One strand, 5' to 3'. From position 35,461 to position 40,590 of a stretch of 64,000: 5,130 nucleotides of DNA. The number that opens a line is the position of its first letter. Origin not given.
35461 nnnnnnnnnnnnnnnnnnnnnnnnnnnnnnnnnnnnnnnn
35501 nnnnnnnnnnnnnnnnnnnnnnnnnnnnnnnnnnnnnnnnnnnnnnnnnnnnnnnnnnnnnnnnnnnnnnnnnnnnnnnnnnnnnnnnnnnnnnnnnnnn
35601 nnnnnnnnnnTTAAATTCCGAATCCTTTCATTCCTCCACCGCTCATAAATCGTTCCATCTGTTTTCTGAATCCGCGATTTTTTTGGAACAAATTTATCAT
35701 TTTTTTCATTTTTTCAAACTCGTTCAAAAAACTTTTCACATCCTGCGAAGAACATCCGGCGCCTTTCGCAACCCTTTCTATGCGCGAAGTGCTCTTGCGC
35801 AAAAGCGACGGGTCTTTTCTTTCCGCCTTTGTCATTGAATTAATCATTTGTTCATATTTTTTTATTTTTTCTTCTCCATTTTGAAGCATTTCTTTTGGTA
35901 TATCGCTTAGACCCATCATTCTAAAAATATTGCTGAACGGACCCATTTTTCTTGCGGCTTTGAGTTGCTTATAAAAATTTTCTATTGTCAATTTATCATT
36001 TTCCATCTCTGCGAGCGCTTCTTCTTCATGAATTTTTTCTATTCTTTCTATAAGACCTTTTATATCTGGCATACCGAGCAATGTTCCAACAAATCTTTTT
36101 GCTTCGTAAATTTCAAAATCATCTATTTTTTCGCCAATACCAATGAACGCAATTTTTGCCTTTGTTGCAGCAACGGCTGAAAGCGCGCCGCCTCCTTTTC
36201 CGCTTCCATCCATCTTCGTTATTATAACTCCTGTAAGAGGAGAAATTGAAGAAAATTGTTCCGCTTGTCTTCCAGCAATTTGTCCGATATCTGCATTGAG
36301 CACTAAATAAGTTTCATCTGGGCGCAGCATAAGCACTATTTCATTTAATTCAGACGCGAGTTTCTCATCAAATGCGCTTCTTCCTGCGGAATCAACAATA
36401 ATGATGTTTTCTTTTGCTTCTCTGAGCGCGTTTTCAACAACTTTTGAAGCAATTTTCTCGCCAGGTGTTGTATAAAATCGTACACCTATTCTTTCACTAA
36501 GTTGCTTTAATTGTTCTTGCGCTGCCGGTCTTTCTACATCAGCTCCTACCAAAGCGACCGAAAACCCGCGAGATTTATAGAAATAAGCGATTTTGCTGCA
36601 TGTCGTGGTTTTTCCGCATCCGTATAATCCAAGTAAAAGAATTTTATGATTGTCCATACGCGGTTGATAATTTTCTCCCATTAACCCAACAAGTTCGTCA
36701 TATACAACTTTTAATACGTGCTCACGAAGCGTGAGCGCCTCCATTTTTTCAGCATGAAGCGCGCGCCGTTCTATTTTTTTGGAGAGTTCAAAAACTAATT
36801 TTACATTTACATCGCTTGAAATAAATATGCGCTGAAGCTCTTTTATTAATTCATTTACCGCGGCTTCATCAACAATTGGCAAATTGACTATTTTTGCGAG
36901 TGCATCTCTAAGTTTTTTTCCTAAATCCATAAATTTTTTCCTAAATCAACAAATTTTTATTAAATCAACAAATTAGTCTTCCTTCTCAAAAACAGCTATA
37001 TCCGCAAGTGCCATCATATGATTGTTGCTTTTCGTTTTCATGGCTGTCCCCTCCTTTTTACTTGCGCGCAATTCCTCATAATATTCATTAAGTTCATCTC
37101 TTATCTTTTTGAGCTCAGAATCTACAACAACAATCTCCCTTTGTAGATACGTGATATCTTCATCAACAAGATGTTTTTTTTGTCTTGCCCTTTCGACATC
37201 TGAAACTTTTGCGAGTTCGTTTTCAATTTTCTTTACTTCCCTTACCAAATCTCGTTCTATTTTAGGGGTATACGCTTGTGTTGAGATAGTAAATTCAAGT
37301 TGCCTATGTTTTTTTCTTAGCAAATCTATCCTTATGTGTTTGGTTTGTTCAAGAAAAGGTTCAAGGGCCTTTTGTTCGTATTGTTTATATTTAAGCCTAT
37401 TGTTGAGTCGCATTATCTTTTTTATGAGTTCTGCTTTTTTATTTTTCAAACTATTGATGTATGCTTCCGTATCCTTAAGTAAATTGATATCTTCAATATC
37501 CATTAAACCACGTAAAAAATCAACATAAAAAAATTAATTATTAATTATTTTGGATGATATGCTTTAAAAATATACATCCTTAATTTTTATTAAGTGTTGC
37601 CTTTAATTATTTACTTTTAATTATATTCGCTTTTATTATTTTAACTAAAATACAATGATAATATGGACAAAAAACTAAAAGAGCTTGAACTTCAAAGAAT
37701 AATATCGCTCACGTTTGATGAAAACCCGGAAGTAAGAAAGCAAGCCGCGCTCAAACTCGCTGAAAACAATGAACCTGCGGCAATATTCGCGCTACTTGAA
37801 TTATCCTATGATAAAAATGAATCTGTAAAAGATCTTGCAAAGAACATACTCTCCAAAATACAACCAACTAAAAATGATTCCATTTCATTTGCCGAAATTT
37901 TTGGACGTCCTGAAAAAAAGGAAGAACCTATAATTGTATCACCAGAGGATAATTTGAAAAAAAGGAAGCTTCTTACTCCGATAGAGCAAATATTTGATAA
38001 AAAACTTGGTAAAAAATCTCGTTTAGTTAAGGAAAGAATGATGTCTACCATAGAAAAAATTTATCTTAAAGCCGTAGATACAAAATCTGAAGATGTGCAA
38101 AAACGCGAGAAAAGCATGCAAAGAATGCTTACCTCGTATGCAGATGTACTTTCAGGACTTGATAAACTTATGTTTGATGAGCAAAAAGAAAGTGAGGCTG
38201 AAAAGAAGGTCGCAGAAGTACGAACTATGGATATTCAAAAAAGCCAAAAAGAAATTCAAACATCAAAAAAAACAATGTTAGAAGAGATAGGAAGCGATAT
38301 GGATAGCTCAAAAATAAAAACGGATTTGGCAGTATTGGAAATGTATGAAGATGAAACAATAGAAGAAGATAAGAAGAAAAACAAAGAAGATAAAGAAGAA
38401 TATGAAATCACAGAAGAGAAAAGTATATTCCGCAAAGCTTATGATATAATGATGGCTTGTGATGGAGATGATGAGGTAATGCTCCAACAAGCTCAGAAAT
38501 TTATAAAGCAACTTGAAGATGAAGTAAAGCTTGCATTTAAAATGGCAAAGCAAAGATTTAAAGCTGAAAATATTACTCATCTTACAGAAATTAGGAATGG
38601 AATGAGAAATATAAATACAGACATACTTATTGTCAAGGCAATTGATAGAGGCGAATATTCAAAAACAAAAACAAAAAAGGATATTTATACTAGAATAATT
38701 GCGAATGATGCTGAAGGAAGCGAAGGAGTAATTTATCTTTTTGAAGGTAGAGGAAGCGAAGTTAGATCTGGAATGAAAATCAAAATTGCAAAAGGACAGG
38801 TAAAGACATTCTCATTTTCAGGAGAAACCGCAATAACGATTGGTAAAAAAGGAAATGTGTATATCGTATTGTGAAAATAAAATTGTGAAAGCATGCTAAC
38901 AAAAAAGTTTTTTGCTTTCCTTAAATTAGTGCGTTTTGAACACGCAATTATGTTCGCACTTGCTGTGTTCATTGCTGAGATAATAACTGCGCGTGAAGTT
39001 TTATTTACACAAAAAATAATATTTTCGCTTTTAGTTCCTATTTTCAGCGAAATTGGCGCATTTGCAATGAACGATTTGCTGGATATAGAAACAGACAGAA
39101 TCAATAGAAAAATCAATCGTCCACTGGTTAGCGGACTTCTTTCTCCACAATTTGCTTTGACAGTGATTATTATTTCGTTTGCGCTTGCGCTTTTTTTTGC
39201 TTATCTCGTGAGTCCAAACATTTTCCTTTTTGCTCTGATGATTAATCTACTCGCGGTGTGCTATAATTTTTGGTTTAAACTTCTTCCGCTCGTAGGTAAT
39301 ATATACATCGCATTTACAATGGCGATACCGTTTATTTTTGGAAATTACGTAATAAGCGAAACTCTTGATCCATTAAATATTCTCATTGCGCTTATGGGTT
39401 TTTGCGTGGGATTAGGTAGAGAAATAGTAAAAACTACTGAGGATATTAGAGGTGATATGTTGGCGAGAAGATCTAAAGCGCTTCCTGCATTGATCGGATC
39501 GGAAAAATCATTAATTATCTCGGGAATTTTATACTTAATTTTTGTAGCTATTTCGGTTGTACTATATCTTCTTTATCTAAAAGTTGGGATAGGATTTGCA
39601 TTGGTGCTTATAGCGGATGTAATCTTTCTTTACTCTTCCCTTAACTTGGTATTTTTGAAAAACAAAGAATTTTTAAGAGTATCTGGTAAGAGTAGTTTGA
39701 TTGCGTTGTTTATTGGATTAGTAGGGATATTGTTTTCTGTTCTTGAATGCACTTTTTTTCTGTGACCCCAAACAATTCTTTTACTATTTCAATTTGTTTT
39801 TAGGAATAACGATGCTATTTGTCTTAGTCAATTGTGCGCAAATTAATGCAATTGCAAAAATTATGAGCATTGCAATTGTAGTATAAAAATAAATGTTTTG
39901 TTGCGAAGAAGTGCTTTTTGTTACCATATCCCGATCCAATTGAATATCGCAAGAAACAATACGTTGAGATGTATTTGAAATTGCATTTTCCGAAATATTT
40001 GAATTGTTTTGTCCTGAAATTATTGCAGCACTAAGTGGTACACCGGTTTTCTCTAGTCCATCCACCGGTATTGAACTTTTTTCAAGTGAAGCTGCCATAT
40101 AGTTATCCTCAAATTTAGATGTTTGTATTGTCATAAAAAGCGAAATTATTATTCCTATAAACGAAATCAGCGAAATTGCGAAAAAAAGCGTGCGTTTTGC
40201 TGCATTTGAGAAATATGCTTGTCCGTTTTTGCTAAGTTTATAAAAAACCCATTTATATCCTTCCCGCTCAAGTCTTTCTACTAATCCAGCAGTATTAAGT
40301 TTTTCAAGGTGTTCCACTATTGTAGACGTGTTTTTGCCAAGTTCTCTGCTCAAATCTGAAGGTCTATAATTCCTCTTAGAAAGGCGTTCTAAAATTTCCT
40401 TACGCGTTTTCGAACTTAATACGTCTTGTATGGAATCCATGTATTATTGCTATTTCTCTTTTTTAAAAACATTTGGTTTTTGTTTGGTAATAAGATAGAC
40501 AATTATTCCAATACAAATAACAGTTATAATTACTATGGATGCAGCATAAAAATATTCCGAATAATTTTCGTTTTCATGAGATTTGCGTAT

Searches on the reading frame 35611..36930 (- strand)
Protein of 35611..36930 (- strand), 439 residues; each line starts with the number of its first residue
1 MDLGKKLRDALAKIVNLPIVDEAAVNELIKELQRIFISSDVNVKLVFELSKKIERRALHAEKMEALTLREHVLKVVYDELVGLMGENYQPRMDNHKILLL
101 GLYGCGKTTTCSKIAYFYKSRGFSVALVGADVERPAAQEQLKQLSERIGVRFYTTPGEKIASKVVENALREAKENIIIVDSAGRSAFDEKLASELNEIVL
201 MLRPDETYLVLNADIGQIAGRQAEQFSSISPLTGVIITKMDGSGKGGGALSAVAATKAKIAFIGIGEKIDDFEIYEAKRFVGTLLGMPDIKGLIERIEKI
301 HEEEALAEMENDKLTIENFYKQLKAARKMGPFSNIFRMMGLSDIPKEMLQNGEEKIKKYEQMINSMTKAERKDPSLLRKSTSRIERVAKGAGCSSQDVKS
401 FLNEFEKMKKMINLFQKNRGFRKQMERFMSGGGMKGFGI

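Call 45: search_protein_families(library=pfam, proteins=[window:35611-36930:-], max_evalue=0.0001)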
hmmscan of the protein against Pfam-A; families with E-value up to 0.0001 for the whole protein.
window:35611-36930:- (439 aa): 6 families
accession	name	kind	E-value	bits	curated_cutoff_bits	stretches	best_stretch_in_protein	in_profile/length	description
PF00448.28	SRP54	-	4.3e-58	196.6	22.7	1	96-285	3-195/196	SRP54-type protein, GTPase domain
PF02978.25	SRP_SPB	-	1.6e-25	89.8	27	1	313-412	1-91/91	Signal peptide binding domain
PF02881.24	SRP54_N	-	5.1e-15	55.9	22.4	1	3-80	1-75/75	SRP54-type protein, helical bundle domain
PF01656.29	CbiA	-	3.5e-06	27.4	25.4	1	104-264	9-107/125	CobQ/CobB/MinD/ParA nucleotide binding domain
PF13207.12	AAA_17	-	2.5e-05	25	27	0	100-224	1-121/136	AAA domain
PF13401.12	AAA_22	-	8.8e-05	23.3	27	0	97-199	8-105/130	AAA domain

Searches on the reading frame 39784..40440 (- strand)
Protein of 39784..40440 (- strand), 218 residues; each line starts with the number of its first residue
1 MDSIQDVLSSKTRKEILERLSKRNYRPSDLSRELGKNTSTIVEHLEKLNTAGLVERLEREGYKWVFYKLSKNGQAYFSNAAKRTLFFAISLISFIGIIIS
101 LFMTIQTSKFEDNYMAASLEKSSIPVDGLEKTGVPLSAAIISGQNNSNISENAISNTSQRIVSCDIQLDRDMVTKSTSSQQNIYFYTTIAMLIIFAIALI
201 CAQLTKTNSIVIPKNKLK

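Call 45: search_protein_families(library=pfam, proteins=[window:39784-40440:-], max_evalue=0.0001)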
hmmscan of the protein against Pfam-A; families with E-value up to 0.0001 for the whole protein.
window:39784-40440:- (218 aa): 3 families
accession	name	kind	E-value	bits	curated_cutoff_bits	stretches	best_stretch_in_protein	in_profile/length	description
PF01022.26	HTH_5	-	9.3e-12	45.1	22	1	10-55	1-46/47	Bacterial regulatory protein, arsR family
PF25213.1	HVO_A0261_N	-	5e-07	29.9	35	1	2-60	2-60/86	HVO_A0261 N-terminal domain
PF21476.4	PF0610-like_N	-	4.8e-05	24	33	1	12-47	2-37/50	PF0610-like, N-terminal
